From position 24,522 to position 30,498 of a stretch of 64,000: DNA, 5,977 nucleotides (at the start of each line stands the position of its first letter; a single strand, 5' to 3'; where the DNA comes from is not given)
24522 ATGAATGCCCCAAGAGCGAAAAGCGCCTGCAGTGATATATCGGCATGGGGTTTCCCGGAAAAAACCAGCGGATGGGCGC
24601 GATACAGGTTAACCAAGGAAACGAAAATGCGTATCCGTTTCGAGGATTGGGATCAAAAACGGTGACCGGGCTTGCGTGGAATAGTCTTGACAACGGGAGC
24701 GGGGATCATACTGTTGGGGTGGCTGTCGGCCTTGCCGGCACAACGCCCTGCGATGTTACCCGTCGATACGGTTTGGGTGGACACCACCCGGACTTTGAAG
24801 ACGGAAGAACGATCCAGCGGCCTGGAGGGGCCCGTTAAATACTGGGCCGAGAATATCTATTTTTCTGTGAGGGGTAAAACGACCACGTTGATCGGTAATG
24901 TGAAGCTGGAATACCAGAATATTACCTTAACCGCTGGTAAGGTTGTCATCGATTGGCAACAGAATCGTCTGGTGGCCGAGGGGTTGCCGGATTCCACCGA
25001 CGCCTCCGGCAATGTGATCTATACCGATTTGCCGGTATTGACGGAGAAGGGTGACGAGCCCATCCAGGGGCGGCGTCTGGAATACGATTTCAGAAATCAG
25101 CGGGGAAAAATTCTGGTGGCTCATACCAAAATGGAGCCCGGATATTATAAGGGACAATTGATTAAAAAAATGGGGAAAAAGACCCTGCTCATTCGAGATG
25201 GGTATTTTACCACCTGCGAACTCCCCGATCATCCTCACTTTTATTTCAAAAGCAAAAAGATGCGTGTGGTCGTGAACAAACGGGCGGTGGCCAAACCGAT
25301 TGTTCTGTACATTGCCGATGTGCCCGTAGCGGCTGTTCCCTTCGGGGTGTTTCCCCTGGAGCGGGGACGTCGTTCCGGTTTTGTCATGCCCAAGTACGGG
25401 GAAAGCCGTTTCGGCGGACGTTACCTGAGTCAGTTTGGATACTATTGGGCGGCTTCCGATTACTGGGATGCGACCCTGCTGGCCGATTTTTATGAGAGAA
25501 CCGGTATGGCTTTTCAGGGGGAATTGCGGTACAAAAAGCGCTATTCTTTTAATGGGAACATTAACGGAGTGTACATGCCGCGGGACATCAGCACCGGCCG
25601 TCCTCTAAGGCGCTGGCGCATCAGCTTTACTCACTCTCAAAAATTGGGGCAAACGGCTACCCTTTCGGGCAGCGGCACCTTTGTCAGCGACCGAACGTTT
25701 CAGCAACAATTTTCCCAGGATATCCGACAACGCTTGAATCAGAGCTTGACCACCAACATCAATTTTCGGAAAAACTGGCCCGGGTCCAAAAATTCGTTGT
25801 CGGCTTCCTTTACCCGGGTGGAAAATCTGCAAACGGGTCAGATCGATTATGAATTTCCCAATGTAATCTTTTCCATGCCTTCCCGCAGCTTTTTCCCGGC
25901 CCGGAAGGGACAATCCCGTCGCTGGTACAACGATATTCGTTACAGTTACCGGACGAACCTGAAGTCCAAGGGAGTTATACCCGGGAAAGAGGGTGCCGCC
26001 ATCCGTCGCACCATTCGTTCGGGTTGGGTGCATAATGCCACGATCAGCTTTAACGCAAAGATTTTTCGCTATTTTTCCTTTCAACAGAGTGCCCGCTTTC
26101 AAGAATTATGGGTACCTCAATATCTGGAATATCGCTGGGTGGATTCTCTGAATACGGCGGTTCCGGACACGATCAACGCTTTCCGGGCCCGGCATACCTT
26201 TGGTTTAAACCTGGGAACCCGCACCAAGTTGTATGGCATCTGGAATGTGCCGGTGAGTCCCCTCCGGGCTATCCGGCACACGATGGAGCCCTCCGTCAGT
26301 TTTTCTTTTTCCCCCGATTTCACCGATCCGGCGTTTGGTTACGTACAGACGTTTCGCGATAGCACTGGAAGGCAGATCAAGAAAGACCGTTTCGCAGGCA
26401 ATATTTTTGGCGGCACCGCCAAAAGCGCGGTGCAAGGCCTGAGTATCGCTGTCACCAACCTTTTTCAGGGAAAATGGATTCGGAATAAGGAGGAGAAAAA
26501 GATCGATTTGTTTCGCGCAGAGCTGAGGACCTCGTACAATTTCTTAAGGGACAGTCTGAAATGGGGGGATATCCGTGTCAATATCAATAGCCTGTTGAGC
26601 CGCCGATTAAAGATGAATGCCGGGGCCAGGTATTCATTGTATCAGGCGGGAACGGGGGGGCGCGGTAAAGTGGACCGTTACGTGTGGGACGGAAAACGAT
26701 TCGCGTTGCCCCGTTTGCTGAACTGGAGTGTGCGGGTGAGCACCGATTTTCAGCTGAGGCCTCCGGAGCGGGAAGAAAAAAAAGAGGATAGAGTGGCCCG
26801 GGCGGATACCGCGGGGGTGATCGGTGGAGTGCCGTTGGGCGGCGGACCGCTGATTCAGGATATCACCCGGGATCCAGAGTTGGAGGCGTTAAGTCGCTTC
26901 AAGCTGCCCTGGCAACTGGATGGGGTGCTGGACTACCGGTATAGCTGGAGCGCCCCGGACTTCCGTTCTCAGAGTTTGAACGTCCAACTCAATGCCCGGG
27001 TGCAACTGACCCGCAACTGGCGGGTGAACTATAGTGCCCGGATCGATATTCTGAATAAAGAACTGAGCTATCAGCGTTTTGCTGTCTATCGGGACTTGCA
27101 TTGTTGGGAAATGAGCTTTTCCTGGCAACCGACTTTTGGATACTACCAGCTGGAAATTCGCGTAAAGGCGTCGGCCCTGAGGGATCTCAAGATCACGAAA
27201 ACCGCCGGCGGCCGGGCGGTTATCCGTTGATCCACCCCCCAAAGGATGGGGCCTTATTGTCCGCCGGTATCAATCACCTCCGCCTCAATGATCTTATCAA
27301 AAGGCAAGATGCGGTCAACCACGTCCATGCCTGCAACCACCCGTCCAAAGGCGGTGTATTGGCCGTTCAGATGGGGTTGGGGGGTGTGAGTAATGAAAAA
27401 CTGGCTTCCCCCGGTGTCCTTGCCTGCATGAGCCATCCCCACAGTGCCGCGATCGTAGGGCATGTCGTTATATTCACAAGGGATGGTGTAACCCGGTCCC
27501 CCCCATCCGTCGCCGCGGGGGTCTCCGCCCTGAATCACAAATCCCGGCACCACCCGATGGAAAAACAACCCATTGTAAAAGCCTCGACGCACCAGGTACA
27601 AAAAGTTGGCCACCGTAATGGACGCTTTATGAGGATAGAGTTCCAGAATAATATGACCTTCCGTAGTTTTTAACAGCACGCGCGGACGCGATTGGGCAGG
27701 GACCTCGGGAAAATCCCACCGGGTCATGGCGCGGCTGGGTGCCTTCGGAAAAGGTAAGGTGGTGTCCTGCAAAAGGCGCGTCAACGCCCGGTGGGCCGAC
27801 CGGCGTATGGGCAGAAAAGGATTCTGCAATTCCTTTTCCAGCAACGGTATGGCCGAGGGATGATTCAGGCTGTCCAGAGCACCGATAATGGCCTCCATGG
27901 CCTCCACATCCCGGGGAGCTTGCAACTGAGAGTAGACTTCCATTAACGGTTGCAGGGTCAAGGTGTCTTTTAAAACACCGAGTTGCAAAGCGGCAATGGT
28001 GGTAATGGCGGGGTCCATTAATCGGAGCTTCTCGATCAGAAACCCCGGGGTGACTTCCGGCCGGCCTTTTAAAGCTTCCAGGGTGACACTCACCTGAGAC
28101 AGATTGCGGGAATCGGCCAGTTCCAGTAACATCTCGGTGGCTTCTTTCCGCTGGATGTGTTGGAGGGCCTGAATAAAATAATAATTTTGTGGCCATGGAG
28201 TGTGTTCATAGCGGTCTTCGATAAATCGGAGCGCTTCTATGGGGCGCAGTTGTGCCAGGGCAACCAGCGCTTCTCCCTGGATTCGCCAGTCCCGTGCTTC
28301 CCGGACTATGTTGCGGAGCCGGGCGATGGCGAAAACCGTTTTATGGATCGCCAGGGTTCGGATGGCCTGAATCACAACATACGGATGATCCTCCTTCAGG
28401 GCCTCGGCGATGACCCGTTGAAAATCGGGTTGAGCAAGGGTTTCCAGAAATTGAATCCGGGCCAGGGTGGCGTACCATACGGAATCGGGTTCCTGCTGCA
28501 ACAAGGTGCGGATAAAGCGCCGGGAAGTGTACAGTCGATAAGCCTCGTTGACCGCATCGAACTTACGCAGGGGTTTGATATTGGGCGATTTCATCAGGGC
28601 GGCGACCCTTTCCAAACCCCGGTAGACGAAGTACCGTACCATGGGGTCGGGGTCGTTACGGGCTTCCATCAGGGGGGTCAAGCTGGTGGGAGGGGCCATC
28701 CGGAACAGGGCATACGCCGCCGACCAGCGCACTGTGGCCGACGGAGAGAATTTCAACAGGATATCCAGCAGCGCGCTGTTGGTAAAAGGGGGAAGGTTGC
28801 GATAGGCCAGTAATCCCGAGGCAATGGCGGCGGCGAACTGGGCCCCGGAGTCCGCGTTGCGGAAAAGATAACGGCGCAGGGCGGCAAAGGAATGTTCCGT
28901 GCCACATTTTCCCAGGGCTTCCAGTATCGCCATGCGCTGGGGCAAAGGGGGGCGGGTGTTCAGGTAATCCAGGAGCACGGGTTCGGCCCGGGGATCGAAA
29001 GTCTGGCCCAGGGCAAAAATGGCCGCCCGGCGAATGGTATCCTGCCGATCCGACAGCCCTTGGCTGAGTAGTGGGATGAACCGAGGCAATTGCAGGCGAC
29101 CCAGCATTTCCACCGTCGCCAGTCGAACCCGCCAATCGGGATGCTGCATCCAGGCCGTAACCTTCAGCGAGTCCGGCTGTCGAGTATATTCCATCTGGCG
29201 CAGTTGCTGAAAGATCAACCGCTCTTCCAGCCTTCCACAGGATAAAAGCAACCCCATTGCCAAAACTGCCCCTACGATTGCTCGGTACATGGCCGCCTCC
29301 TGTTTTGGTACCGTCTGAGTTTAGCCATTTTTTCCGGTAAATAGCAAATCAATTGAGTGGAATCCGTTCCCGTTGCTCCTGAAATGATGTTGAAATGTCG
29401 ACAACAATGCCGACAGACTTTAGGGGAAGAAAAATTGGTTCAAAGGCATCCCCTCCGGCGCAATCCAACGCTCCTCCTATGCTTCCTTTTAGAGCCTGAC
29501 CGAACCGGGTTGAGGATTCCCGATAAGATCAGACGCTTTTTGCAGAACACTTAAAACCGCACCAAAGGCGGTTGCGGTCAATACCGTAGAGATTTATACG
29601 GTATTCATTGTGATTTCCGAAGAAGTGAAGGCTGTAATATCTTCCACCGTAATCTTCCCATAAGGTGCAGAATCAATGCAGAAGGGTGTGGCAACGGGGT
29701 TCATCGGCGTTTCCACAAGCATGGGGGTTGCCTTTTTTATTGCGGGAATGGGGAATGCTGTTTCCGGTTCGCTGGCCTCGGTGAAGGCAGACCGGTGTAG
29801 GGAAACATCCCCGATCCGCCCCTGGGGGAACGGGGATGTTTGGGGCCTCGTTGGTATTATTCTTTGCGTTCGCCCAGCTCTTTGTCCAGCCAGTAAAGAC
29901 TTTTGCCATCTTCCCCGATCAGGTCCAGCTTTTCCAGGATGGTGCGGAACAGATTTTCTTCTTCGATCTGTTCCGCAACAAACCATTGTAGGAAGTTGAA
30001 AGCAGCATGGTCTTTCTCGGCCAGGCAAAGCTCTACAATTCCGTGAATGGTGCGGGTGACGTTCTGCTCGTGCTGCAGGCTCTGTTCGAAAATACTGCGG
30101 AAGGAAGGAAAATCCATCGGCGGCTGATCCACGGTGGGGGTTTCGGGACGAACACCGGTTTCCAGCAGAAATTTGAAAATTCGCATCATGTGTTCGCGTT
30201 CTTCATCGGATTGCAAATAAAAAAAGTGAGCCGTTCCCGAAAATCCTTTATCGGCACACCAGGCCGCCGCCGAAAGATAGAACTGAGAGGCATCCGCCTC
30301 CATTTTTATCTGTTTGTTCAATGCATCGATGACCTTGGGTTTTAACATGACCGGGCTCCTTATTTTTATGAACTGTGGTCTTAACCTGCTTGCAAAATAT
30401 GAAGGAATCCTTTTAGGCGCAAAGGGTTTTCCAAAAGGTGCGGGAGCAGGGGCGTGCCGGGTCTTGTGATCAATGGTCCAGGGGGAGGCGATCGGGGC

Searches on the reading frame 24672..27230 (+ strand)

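Call 46: search_protein_families(library=pfam, proteins=[window:24672-27230:+], max_evalue=0.0001)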
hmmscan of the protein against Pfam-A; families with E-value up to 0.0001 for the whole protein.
window:24672-27230:+ (852 aa): 1 family
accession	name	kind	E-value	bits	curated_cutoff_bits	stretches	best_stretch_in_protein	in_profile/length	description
PF19838.5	LptD_2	-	1.6e-107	360.5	22.5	1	206-657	2-464/464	LptD protein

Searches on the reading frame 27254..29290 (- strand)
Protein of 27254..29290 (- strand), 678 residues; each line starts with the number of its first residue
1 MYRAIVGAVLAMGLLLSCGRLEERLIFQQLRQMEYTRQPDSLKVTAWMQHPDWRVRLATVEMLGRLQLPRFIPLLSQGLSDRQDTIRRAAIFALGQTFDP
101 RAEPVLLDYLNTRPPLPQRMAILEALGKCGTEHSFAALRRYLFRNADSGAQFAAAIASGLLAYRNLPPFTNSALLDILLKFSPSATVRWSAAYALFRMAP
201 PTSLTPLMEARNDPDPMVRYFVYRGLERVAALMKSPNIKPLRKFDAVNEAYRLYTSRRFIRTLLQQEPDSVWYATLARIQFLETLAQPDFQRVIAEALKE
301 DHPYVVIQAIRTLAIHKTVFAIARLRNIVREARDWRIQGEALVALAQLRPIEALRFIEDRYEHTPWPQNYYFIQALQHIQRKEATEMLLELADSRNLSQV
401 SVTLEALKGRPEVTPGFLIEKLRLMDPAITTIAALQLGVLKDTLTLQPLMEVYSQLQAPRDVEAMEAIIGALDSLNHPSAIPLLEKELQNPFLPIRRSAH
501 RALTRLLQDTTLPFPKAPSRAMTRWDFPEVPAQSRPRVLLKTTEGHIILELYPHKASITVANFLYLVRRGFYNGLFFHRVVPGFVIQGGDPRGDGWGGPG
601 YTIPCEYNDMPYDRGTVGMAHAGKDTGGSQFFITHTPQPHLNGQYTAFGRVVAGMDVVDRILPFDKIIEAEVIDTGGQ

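Call 47: search_protein_families(library=pfam, proteins=[window:27254-29290:-], max_evalue=0.0001)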
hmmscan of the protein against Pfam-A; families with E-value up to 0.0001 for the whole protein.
window:27254-29290:- (678 aa): 5 families
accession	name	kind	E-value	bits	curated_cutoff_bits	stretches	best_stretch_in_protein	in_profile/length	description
PF00160.26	Pro_isomerase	-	1e-40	140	21.7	1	538-661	2-137/159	Cyclophilin type peptidyl-prolyl cis-trans isomerase/CLD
PF13646.12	HEAT_2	-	2.3e-36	124.4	27.7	4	72-157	1-86/88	HEAT repeats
PF02985.28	HEAT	-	4e-16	58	23.5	0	71-96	1-26/31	HEAT repeat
PF03130.22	HEAT_PBS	-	3e-14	52.3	20.9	0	86-111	1-26/27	PBS lyase HEAT-like repeat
PF13513.12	HEAT_EZ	-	8.9e-08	32.9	27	0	53-96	1-54/55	HEAT-like repeat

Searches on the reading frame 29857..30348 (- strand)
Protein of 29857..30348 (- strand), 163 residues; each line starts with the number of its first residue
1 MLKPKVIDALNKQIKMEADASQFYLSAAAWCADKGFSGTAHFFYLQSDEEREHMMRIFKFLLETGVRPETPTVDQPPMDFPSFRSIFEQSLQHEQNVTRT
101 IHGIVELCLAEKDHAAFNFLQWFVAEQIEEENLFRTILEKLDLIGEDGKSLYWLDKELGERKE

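Call 47: search_protein_families(library=pfam, proteins=[window:29857-30348:-], max_evalue=0.0001)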
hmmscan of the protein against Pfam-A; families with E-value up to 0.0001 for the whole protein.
window:29857-30348:- (163 aa): 2 families
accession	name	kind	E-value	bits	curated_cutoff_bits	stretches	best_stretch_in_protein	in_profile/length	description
PF00210.30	Ferritin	-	2.3e-42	144.7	24.5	1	7-144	1-142/142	Ferritin-like domain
PF02915.23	Rubrerythrin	-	4.8e-06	27.4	22.8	1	8-86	1-77/137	Rubrerythrin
